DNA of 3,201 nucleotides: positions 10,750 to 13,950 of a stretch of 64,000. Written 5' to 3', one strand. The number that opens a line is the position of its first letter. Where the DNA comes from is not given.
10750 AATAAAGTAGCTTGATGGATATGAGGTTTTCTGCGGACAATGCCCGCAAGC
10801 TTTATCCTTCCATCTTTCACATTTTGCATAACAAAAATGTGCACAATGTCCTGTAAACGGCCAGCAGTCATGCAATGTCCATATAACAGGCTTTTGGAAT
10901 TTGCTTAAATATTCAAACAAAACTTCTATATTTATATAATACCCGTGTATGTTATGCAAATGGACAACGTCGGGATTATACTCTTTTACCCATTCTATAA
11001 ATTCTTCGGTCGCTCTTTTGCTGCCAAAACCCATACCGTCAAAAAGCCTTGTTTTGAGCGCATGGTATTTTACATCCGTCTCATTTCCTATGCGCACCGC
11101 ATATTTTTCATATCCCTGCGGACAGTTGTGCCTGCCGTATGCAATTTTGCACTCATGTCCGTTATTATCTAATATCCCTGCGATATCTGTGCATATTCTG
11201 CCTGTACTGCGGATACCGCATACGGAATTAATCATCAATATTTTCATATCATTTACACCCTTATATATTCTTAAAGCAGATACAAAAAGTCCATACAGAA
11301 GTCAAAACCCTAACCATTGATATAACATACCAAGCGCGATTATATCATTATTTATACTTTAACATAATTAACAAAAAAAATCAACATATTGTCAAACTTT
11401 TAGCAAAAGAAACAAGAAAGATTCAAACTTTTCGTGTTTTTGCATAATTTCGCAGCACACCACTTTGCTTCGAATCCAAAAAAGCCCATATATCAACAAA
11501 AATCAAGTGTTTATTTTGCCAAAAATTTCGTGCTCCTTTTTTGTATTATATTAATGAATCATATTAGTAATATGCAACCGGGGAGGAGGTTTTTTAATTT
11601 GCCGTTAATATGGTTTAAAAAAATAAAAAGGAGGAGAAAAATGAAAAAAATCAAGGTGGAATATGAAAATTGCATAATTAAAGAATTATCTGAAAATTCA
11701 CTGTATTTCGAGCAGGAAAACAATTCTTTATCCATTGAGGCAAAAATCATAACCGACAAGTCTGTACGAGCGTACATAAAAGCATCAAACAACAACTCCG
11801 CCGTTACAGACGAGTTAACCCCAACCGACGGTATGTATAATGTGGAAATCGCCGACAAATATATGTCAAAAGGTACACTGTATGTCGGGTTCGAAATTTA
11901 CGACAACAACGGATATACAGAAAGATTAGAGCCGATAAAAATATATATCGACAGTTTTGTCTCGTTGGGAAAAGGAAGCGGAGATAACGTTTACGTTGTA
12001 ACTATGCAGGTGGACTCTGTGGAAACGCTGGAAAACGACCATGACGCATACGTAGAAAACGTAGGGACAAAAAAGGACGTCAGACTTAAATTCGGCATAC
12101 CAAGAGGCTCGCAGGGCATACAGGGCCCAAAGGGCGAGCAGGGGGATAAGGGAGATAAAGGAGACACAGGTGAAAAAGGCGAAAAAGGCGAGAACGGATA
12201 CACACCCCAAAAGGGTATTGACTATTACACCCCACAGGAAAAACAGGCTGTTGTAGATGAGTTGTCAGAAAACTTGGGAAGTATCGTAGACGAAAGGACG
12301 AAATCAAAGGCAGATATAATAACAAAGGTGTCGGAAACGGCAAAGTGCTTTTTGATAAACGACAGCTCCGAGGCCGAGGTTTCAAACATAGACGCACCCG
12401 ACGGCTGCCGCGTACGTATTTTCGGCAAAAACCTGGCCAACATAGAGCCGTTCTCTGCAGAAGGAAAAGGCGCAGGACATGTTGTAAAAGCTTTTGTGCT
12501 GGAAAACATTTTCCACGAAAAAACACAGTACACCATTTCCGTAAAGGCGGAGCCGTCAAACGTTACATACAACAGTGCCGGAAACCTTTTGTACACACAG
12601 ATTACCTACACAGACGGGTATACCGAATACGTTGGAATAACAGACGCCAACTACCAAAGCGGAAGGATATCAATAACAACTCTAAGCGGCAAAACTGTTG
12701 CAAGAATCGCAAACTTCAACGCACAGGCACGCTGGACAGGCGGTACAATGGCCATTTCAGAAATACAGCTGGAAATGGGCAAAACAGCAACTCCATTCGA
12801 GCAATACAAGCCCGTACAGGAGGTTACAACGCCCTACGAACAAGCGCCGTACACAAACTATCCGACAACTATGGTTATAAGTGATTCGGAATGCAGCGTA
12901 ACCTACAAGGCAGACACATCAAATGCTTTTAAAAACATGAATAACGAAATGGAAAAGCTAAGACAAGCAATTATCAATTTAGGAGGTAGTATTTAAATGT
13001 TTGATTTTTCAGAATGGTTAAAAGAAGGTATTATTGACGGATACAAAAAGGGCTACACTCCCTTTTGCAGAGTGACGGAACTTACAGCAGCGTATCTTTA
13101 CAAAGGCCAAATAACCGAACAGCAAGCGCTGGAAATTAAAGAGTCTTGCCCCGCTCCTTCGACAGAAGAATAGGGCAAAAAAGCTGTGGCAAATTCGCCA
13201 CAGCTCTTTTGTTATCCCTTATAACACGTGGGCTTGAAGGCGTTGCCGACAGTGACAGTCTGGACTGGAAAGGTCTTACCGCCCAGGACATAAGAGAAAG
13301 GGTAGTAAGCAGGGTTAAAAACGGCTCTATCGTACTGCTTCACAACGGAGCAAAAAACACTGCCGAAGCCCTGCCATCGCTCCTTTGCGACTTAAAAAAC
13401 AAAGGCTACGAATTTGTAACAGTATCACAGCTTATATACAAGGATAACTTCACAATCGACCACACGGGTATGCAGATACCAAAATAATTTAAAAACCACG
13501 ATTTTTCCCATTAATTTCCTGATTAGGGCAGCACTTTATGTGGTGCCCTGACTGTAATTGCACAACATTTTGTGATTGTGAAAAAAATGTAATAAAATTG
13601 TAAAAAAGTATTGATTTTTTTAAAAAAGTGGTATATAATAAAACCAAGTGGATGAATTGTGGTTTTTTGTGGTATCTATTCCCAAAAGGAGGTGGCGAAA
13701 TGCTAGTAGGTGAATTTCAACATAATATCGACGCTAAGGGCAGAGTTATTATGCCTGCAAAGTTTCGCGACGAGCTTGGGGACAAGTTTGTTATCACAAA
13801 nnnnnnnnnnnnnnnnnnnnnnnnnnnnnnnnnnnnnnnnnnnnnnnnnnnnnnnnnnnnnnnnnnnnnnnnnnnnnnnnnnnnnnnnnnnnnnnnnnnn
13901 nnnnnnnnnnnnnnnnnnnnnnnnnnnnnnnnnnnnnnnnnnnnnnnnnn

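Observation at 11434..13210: An orphan collagen-repeat tail-fibre-like gene plus an XkdX-like ORF, wedged between the glycan locus and the dcw cluster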

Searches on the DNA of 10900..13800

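Call 89: search_rna_families(source=window, start=10900, end=13800, threshold=evalue, max_evalue=1)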
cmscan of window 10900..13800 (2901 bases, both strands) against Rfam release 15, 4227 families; matches with E-value up to 1: 1.
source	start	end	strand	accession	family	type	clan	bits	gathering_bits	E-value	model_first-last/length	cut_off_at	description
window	13357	13425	-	RF02965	CyVA-1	Gene; sRNA;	-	20.1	41.4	0.43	1-77/77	no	CyVA-1 RNA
